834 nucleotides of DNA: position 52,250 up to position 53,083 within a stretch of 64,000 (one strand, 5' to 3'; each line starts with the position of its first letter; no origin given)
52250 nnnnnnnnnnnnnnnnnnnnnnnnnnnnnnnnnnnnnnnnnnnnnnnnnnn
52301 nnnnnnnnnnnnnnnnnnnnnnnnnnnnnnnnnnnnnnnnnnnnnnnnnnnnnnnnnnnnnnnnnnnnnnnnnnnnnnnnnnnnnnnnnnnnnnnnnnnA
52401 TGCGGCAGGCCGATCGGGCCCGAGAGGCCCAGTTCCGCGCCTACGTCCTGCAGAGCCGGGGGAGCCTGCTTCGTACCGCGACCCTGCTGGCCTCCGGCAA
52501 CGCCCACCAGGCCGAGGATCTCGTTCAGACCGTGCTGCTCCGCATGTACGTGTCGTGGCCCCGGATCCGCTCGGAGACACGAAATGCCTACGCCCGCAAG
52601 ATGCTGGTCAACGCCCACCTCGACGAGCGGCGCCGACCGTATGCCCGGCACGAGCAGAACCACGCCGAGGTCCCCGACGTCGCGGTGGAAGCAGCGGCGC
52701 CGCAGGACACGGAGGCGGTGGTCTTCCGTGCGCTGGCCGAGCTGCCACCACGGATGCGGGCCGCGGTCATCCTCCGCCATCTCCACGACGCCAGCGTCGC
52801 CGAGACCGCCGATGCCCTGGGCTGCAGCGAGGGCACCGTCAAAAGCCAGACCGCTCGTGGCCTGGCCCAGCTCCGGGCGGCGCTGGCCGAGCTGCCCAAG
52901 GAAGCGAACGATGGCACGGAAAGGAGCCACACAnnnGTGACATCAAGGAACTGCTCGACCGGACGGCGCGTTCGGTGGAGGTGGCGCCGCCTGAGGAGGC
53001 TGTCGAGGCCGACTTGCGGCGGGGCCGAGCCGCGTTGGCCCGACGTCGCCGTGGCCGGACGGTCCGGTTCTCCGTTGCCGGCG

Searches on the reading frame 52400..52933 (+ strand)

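Call 45: search_protein_families(library=pfam, proteins=[window:52400-52933:+], max_evalue=0.001)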
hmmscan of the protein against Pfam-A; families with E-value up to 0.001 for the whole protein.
seq(178 aa): 5 families
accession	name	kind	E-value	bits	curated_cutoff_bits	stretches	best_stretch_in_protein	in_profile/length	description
PF08281.18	Sigma70_r4_2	-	7.6e-16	57.9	25.7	1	110-158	6-54/54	Sigma-70, region 4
PF04545.22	Sigma70_r4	-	1e-12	47.8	24.1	1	111-160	1-50/50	Sigma-70, region 4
PF04542.20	Sigma70_r2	-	1.8e-07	31.3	24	1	24-79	10-67/71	Sigma-70 region 2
PF13384.12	HTH_23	-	1.8e-05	24.8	24.6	1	118-148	5-35/50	Homeodomain-like domain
PF13542.12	HTH_Tnp_ISL3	-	0.00011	22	27.4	1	118-148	15-44/51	Helix-turn-helix domain of transposase family ISL3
